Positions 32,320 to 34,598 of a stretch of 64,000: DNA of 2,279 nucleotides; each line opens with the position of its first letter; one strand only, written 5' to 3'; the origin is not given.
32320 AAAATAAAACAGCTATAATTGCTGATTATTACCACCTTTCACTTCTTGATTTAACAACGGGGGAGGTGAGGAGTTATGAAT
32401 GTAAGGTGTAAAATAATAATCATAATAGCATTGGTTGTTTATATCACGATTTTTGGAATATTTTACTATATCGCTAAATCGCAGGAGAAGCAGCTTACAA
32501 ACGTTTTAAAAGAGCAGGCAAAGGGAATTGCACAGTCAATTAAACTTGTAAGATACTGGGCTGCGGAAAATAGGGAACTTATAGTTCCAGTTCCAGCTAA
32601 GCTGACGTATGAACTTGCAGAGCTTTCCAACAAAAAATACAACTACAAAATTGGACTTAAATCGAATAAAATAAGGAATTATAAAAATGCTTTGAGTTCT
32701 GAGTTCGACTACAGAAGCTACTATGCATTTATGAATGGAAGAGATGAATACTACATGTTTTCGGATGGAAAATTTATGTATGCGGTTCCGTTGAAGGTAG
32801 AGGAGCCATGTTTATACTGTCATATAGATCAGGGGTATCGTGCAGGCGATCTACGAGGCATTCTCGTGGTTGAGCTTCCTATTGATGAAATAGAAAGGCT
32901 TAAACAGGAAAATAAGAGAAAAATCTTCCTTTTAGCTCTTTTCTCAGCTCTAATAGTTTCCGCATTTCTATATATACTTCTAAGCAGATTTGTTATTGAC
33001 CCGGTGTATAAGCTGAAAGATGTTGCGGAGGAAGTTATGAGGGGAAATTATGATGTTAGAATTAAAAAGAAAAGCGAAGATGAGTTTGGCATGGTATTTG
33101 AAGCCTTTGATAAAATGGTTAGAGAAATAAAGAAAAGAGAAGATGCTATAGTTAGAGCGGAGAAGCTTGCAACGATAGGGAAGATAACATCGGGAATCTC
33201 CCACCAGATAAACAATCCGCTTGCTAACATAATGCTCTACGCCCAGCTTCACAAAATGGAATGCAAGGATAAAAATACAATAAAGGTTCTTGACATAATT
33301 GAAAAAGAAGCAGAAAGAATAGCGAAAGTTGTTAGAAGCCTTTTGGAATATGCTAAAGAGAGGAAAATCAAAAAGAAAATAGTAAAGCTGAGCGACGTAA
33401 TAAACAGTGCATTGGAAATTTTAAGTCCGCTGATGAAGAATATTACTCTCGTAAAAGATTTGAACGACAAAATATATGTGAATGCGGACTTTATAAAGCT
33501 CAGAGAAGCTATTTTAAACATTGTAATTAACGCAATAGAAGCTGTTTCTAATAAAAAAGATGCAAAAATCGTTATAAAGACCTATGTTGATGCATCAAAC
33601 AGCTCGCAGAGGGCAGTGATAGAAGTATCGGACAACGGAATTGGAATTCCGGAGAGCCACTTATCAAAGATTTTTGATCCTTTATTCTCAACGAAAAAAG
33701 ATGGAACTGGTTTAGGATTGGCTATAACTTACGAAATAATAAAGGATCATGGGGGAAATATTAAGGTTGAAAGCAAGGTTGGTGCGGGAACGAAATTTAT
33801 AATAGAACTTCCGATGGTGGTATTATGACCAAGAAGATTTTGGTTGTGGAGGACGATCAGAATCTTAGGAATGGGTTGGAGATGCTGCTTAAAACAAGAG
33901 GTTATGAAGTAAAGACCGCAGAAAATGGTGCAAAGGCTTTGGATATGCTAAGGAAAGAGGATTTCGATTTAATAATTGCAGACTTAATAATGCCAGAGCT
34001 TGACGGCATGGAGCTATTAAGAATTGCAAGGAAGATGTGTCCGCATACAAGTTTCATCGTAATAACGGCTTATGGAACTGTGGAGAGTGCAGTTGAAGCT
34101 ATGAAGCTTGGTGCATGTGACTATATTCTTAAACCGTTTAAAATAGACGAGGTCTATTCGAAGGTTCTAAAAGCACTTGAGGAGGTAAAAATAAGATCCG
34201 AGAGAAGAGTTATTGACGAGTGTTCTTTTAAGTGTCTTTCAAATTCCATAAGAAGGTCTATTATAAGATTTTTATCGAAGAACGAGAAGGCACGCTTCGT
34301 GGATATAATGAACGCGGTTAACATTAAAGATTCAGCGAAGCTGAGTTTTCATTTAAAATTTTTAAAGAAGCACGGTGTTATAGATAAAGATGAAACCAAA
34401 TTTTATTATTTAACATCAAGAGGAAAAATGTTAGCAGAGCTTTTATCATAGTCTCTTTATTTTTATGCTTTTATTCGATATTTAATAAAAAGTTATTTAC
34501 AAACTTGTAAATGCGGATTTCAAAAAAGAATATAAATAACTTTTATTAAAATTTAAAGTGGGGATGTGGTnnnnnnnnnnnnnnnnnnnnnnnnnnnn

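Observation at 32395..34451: Archaeal two-component system with c-type heme input and a DNA-binding output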

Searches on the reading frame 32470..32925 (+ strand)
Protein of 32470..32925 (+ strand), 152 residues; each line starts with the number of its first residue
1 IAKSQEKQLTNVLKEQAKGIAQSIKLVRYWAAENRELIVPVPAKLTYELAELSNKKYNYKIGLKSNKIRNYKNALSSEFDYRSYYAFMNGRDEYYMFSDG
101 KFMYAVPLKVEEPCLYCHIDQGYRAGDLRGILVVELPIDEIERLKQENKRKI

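Call 49: search_solved_structures(query=A2, max_evalue=1, show_alignments=3)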
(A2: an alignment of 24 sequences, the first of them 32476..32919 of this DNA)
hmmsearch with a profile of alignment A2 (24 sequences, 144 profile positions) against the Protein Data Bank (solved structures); distinct sequences matched with E-value up to 1: 2.
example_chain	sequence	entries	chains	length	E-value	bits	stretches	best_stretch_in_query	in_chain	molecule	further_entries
5b82_A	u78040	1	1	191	4.1e-10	43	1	35-121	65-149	Tll0287 protein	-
3b47_A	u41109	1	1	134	0.33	14.1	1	81-121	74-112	Methyl-accepting chemotaxis protein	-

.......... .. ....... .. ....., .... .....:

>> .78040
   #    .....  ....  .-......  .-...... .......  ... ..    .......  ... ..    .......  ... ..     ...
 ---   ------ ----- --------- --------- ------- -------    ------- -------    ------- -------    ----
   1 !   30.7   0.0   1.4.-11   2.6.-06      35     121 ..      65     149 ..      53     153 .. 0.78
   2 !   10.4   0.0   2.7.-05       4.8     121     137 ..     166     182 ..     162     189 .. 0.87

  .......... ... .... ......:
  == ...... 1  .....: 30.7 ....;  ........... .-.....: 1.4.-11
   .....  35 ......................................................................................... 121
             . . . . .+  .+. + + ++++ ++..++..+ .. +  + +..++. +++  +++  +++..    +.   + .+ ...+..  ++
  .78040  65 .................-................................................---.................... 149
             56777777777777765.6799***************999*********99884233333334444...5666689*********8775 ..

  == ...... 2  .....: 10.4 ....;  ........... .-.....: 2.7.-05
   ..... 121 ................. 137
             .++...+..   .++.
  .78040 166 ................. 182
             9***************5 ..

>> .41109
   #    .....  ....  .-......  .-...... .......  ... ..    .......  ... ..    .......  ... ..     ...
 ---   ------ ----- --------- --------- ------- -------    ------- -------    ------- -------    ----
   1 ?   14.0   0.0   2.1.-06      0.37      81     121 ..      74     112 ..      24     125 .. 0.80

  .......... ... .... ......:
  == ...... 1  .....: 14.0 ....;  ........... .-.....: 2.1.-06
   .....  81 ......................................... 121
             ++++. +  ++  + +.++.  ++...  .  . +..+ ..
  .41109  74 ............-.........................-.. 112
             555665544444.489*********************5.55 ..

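Call 58: predict_structure(alignment_id=A4)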
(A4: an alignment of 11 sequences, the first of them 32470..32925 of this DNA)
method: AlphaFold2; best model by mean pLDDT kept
length: 152 residues; sequences in the alignment: 11
mean_pLDDT: 69.9   pTM: 0.69
mean pLDDT of the five models: 69.9, 66.9, 66.4, 64.9, 52.2
residues with pLDDT >= 90: 24; 70-90: 59; 50-70: 48; < 50: 21
segments of 3 or more residues with pLDDT < 50: 36-56
pLDDT, mean of each block of 10 residues (from residue 1): 65 81 71 50 35 52 73 82 93 89 88 60 78 81 55 51
secondary structure, 60 per line:
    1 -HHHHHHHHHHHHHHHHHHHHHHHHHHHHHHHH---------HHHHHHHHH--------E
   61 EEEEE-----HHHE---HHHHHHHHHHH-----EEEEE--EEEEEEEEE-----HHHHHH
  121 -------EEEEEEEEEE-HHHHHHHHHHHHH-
elements in order: H2-33 H43-51 E60-65 H78-88 E94-98 E101-109 H115-120 E128-137 H139-151

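Call 62: fold_search(model_id=the predicted structure, library=pdb)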
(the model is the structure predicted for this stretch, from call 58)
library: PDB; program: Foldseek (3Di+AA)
matches with E <= 10: 486; with E <= 0.001: 1
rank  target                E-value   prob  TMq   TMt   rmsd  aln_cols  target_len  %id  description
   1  5b82                  3.6e-05  1.00  0.64  0.61   4.3       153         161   17  Crystal structure of the cyanobacterial heme-protein Tll0287 (released 2017-05-03)
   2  3b42_B                1.0e-02  0.84  0.33  0.37  13.5       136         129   16  Periplasmic sensor domain of chemotaxis protein GSU0935 (released 2008-04-08)
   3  2qkp_A                2.8e-02  0.75  0.24  0.26   4.4        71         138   25  Crystal structure of C-terminal domain of SMU_1151c from Streptococcus mutans (released 2007-07-24)
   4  3b42_A                4.0e-02  0.77  0.37  0.43  14.0       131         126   18  Periplasmic sensor domain of chemotaxis protein GSU0935 (released 2008-04-08)
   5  2qkp_D                4.0e-02  0.72  0.24  0.27   4.1        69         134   26  Crystal structure of C-terminal domain of SMU_1151c from Streptococcus mutans (released 2007-07-24)
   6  3b47                  5.2e-02  0.57  0.33  0.39  15.6       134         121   12  Periplasmic sensor domain of chemotaxis protein GSU0582 (released 2008-04-08)
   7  3cax                  7.5e-02  0.72  0.23  0.11   4.1        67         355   21  Crystal structure of uncharacterized protein PF0695 (released 2008-03-18)
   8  8ou1_B                2.3e-01  0.35  0.29  0.30  11.6       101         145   18  Crystal structure of the SPOC domain of mouse SPOCD1 (released 2024-02-21)
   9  8py0_B                2.5e-01  0.54  0.46  0.45   6.6       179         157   17  Sensor domain of Oscillibacter ruminantium chemoreceptor in complex with formate. (released 2025-02-12)
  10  2p7j_B                3.4e-01  0.33  0.29  0.18   5.8       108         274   11  Crystal structure of the domain of putative sensory box/GGDEF family protein from Vibrio parahaemolyticus (released 2007-05-01)
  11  8py0_A                3.8e-01  0.51  0.45  0.44   6.4       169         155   16  Sensor domain of Oscillibacter ruminantium chemoreceptor in complex with formate. (released 2025-02-12)
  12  6pzj                  4.4e-01  0.41  0.30  0.19   5.1        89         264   16  Structure of the N-terminal domain (residues 43-304) of Methyl-accepting chemotaxis protein from Leptospira interrogans  (released 2019-08-14)
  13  3lie_B                4.6e-01  0.23  0.31  0.20   7.4       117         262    9  Crystal Structure of the extracellular domain of the putative histidine kinase vpHK1S-Z8 (released 2010-05-05)
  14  8t14_A                4.9e-01  0.10  0.24  0.10  19.1       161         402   10  ADP-bound Bcs1 (C7 symmetrized) (released 2024-06-05)
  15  4xmq_A                5.3e-01  0.38  0.42  0.28   8.5       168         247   10  Crystal structure of the sensory domain of the Campylobacter jejuni chemoreceptor Tlp3 (CcmL) (released 2015-11-04)
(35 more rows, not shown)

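Call 81: find_related_loci(query=A6, collection=genome_contigs, flank=4000)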
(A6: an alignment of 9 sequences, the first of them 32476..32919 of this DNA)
Query A6 (148 aa) in genome_contigs; peptide patterns used: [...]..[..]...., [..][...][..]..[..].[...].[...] (x = any residue, [..] = any of these).
47 stretches matched a pattern; 19 encode a relative of the query (tblastn E <= 1e-3); 19 distinct loci.
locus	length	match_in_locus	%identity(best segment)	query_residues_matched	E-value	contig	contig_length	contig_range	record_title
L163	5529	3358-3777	57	1-139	2e-47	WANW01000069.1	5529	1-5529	MAG: Candidatus Hydrothermarchaeota archaeon isolate S141_67_esom k151_320876, whole genome shotgun sequence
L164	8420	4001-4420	54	1-139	2e-45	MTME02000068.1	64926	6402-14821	MAG: Candidatus Pyrohabitans sp. JdFR-17 NRA7_48_389_length_64926_cov_790, whole genome shotgun sequence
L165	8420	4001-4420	53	1-139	4e-45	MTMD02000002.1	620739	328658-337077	MAG: Candidatus Pyrohabitans jungbluthii isolate JdFR-16 NRA7_88_11_length_620739_cov_553, whole genome shotgun sequence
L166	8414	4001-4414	53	3-139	3e-45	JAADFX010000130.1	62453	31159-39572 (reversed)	MAG: Methanobacteriota archaeon isolate M_MaxBin.100 contig-127_982, whole genome shotgun sequence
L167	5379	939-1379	52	3-148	7e-45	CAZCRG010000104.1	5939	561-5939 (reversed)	MAG TPA_asm: Candidatus Hydrothermarchaeota archaeon isolate binchicken_co64_34 genome assembly, contig: NODE_9171_lengt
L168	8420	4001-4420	49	1-139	2e-44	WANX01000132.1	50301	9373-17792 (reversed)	MAG: Candidatus Hydrothermarchaeota archaeon isolate S141_78_esom k151_99560, whole genome shotgun sequence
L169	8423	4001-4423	45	4-147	3e-33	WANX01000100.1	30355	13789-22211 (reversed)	MAG: Candidatus Hydrothermarchaeota archaeon isolate S141_78_esom k151_66636, whole genome shotgun sequence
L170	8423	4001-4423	45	4-147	2e-32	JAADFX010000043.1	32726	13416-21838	MAG: Methanobacteriota archaeon isolate M_MaxBin.100 contig-127_1960, whole genome shotgun sequence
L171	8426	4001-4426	44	4-148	4e-32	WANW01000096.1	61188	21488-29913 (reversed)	MAG: Candidatus Hydrothermarchaeota archaeon isolate S141_67_esom k151_87359, whole genome shotgun sequence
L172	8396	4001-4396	45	4-138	5e-31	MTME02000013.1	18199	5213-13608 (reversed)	MAG: Candidatus Pyrohabitans sp. JdFR-17 NRA7_48_1629_length_18199_cov_783, whole genome shotgun sequence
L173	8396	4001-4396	42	4-138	1e-29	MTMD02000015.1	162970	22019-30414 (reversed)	MAG: Candidatus Pyrohabitans jungbluthii isolate JdFR-16 NRA7_88_93_length_162970_cov_529, whole genome shotgun sequence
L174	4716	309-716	38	2-138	8e-27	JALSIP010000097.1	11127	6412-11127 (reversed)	MAG: archaeon isolate 354-166_metabat2_scaf2bin.037 354-166_scaffold_5855_c1, whole genome shotgun sequence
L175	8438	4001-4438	37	2-144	7e-26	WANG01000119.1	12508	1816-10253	MAG: Candidatus Hydrothermarchaeota archaeon isolate S140_74_esom k151_445776, whole genome shotgun sequence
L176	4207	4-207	42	61-138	1e-14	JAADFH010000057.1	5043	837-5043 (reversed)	MAG: Methanobacteriota archaeon isolate M_MaxBin.010 contig-127_34551, whole genome shotgun sequence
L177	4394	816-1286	28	13-139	5e-12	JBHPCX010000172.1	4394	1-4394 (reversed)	Thermodesulfobacteriota bacterium isolate SAG AM-311-L20 NODE_172_length_4394_cov_11.949988, whole genome shotgun sequen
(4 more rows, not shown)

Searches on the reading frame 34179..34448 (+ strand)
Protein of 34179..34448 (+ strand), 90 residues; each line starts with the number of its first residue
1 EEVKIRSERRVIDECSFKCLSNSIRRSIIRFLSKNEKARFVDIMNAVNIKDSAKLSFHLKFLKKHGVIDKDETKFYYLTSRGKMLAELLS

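Call 64: search_solved_structures(query=A5, max_evalue=0.1, show_alignments=2)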
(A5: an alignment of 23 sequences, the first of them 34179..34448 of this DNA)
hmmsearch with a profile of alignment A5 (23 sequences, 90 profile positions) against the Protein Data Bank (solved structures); distinct sequences matched with E-value up to 0.1: 30.
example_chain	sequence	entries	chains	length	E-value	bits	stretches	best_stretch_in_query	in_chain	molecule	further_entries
1y0u_A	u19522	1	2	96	1.4e-05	28.1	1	17-84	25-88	arsenical resistance operon repressor, putative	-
3f72_A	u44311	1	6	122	2.2e-05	27.4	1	14-87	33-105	Cadmium efflux system accessory protein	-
1u2w_A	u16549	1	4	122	2.9e-05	27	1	14-86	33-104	Cadmium efflux system accessory protein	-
9t6t_A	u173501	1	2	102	4.7e-05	26.3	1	9-73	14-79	Lmo1102 protein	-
9t6r_A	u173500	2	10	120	5.2e-05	26.2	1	9-73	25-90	Lmo1102 protein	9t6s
1ub9_A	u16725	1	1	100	0.00014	24.8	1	15-69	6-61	Hypothetical protein PH1061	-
3pqj_A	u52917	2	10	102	0.00026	24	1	7-81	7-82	Biofilm growth-associated repressor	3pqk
4hqm_A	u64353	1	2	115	0.00054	22.9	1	17-89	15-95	QsrR protein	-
8qkf_A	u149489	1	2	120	0.00066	22.7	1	14-73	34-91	ArsR family transcriptional regulator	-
2p4w_A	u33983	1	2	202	0.0008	22.4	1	15-74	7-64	Transcriptional regulatory protein arsR family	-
4hqe_A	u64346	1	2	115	0.0015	21.6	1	17-89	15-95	Transcriptional regulator QsrR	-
1r7j_A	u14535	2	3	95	0.002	21.1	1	58-88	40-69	Conserved hypothetical protein Sso10a | Sso10a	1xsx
2zkz_A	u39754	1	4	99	0.0024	20.9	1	11-63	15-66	Transcriptional repressor pagR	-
6j05_A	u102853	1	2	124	0.0026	20.7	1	17-77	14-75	Transcriptional regulator ArsR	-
4rs8_A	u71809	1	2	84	0.0027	20.7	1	25-87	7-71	AspA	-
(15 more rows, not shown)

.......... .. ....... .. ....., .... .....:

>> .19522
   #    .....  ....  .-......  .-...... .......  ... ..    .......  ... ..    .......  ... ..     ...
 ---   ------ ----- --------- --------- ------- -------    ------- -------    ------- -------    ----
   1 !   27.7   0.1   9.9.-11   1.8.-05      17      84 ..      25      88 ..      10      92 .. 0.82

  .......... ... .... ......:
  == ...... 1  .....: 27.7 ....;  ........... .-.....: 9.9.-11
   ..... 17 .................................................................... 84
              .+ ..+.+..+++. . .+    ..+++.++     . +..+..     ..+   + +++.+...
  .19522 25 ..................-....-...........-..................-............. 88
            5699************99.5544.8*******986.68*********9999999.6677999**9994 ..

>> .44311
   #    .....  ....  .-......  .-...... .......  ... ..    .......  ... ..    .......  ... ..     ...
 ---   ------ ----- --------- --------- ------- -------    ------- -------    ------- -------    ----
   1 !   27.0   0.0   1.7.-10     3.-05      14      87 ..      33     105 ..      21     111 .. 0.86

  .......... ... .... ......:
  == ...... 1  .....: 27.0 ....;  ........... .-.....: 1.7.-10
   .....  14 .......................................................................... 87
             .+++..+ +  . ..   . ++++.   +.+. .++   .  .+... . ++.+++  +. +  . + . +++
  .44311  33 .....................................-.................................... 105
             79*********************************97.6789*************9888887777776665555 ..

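Call 65: search_protein_families(library=pfam, alignment_id=A5, max_evalue=0.001)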
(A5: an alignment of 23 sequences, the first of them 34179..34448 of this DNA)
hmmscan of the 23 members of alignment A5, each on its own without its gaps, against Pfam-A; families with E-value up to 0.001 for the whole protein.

A. member 1, window:34179-34448:+ (90 aa): 5 families
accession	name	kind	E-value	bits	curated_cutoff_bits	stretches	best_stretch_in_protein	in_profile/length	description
PF24038.1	DUF7347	-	6.1e-11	42.9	27.6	1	16-87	4-75/77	Domain of unknown function (DUF7347)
PF01022.26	HTH_5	-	1.5e-06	28.5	22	1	23-70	2-47/47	Bacterial regulatory protein, arsR family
PF13601.12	HTH_34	-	1.2e-05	25.8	27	1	24-71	1-47/80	Winged helix DNA-binding domain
PF14947.12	HTH_45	-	7.8e-05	23.1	25.5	1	28-89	11-69/77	Winged helix-turn-helix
PF12840.13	HTH_20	-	0.00069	20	27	1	20-69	1-49/51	Helix-turn-helix domain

B. families by the number of members that match (of 23 scanned): 7 families
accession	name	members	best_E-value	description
PF24038.1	DUF7347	23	6.1e-11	Domain of unknown function (DUF7347)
PF01022.26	HTH_5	22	5.2e-09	Bacterial regulatory protein, arsR family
PF12840.13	HTH_20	18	5.8e-10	Helix-turn-helix domain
PF14947.12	HTH_45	4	7.8e-05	Winged helix-turn-helix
PF13601.12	HTH_34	2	1.2e-05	Winged helix DNA-binding domain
PF01638.23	HxlR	1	0.00024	HxlR-like helix-turn-helix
PF07381.18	EarA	1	0.00096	EarA-like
